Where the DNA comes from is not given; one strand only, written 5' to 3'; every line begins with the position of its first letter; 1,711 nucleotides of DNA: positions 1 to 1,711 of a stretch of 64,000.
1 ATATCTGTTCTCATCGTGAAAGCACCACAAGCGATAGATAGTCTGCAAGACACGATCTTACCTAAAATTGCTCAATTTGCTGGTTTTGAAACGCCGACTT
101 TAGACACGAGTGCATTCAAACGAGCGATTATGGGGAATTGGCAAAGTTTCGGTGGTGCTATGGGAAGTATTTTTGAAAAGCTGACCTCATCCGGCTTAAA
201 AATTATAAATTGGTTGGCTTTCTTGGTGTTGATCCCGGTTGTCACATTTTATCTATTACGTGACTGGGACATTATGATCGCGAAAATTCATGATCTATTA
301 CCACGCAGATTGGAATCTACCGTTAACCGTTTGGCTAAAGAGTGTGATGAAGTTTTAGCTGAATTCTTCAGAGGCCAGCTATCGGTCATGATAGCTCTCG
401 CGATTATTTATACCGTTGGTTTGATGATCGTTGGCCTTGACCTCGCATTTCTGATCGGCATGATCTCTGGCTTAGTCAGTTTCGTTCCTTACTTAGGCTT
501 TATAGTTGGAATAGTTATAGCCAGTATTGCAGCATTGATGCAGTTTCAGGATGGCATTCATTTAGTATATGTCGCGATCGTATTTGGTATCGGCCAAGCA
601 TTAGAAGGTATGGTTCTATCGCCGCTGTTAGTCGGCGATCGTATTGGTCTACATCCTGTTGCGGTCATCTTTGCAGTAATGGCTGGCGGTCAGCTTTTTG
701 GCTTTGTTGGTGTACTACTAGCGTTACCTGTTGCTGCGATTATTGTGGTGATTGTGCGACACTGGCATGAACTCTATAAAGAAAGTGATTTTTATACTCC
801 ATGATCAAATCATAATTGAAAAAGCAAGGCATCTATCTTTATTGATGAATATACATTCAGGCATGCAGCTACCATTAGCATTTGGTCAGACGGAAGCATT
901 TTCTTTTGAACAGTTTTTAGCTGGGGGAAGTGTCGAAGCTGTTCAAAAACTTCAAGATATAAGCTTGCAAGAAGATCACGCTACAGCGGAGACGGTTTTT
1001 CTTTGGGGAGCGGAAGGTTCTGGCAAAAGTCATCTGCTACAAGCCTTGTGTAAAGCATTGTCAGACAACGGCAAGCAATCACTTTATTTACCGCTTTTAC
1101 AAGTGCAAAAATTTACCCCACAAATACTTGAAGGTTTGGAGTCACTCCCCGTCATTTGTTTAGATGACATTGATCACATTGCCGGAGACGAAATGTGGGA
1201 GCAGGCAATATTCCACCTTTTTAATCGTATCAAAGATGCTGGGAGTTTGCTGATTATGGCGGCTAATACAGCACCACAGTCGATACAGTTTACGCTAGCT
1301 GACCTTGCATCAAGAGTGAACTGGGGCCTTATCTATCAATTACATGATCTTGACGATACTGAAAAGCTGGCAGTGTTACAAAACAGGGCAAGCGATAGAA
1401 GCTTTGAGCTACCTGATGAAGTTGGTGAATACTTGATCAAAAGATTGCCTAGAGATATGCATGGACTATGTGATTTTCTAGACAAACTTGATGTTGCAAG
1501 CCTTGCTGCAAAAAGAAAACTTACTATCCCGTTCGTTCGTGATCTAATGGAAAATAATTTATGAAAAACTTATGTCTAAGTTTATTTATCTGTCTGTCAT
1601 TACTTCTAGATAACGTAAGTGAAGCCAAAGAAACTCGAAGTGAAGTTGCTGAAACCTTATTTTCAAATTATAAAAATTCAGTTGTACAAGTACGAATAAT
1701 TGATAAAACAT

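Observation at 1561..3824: Secreted trypsin-like protease and FHA-domain membrane protein translationally coupled to hda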

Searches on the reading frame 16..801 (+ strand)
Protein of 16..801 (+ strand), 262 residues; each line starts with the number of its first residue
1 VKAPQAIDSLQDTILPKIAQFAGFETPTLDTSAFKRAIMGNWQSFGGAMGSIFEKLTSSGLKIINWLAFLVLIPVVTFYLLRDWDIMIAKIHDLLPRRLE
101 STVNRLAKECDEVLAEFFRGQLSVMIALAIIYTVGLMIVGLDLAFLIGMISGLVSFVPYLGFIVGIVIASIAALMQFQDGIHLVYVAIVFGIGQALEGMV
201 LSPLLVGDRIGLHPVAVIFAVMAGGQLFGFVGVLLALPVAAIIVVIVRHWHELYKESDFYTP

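Call 3: search_protein_families(library=pfam, proteins=[window:16-801:+], max_evalue=0.01)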
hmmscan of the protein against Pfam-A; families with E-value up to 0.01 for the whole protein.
window:16-801:+ (262 aa): 1 family
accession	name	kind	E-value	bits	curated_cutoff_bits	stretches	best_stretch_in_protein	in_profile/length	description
PF01594.21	AI-2E_transport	-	6.5e-44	150.9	34.3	1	7-250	90-326/327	AI-2E family transporter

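Call 4: search_protein_families(library=ncbifam, proteins=[window:16-801:+], max_evalue=0.01)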
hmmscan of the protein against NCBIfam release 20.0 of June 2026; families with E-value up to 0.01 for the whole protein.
window:16-801:+ (262 aa): 3 families
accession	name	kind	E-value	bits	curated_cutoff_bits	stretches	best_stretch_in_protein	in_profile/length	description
NF045801.1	efflux_ABUW_0982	equivalog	1.2e-75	254.9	675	1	4-261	94-354/392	chloramphenicol efflux transporter CxpE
TIGR02872.1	spore_ytvI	equivalog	1.1e-21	77.6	198.15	1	53-248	144-333/341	sporulation integral membrane protein YtvI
NF008930.0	PRK12287.1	subfamily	1.2e-05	25.1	318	1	68-246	151-324/344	AI-2E family transporter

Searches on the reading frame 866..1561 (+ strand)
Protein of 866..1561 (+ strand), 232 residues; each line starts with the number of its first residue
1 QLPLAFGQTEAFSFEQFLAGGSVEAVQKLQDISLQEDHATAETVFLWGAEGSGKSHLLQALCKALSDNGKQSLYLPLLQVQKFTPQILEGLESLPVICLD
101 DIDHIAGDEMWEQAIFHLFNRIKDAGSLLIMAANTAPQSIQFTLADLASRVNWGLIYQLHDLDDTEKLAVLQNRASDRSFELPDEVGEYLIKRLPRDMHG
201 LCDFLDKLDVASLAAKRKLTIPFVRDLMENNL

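Call 3: search_protein_families(library=pfam, proteins=[window:866-1561:+], max_evalue=0.01)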
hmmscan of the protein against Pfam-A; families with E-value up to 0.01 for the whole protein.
window:866-1561:+ (232 aa): 16 families
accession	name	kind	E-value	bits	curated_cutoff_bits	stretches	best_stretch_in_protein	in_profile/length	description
PF22688.2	Hda_lid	-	4.1e-27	94.4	27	1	164-228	1-65/65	Hda, lid domain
PF00308.24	Bac_DnaA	-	2.9e-16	60.5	23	1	10-157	3-161/162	Bacterial DnaA ATPAse domain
PF13191.12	AAA_16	-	1.6e-06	29.1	32.6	1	40-211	23-144/167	AAA ATPase domain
PF00910.28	RNA_helicase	-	9.9e-06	26.4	21.5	1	44-125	1-77/105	RNA helicase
PF05673.19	DUF815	-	1.2e-05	25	23.8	1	37-88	49-99/249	Protein of unknown function (DUF815)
PF00004.35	AAA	-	1.6e-05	25.8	21.2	1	44-145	1-119/131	ATPase family associated with various cellular activities (AAA)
PF25199.1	nSTAND_NTPase5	-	2e-05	24.9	34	1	25-109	24-112/145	Novel STAND NTPase 5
PF13401.12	AAA_22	-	0.0002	22.1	27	0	40-67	4-31/130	AAA domain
PF05729.18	NACHT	-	0.00059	20.1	26.7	1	43-72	2-31/167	NACHT domain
PF01637.24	ATPase_2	-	0.00062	20.1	33.2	1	29-78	8-57/225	ATPase domain predominantly from Archaea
PF13173.12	AAA_14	-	0.0019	18.6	27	1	43-123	4-89/129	AAA domain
PF07728.20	AAA_5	-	0.0024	18.3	22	0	44-73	2-29/139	AAA domain (dynein-related subfamily)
PF20720.3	nSTAND3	-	0.0028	17.8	27.2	1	41-131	17-108/155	Novel STAND NTPase 3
PF00005.33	ABC_tran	-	0.0032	18.5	25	1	40-68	10-39/137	ABC transporter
PF13555.12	AAA_29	-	0.005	17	27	0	41-67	22-48/61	P-loop containing region of AAA domain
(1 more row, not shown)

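Call 4: search_protein_families(library=ncbifam, proteins=[window:866-1561:+], max_evalue=0.01)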
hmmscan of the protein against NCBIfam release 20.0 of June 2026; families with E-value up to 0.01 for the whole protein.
window:866-1561:+ (232 aa): 23 families
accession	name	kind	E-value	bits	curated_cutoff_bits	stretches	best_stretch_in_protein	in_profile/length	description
TIGR03420.1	DnaA_homol_Hda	equivalog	1.6e-82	276.4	194.8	1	1-228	1-225/226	DnaA regulatory inactivator Hda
NF005982.0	PRK08084.1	equivalog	3.6e-73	246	268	1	2-228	11-233/235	DnaA inactivator Hda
TIGR00362.1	DnaA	equivalog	5.9e-28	98.1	343.9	1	10-230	106-337/437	chromosomal replication initiator protein DnaA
NF006486.0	PRK08903.1-6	equivalog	4.9e-27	94.9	307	1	4-229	6-217/222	DnaA regulatory inactivator Hda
NF006571.0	PRK09087.1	equivalog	4.3e-25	88.8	297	1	1-229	8-221/228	DnaA regulatory inactivator HdaA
NF006485.0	PRK08903.1-5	equivalog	1.3e-24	87.2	289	1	11-228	14-225/233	DnaA regulatory inactivator Hda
NF009087.0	PRK12422.1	equivalog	1.1e-23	84.1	657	1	12-216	108-325/455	chromosomal replication initiator protein DnaA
NF005149.0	PRK06620.1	equivalog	1e-17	64.2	316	1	80-230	76-216/221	hypothetical protein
NF051883.1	DnaARegInactHdaA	equivalog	3.2e-14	53.1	300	1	8-229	11-223/229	DnaA regulatory inactivator HdaA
NF001154.0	PRK00149.3-3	equivalog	2.9e-12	46.3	410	1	11-190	120-315/462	chromosomal replication initiator protein DnaA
NF038214.1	IS21_help_AAA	equivalog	7.2e-08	32.4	200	1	40-132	89-190/232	IS21-like element helper ATPase IstB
NF040713.1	ZapE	equivalog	2.1e-05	23.9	140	1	33-138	44-160/344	cell division protein ZapE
NF006038.0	PRK08181.1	subfamily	0.00018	20.8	317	1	40-133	106-208/271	transposase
TIGR02673.1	FtsE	equivalog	0.00024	20.8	264.85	1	25-66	14-53/214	cell division ATP-binding protein FtsE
NF005304.0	PRK06835.1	equivalog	0.00035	19.8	215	1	35-140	178-293/330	ATP-binding protein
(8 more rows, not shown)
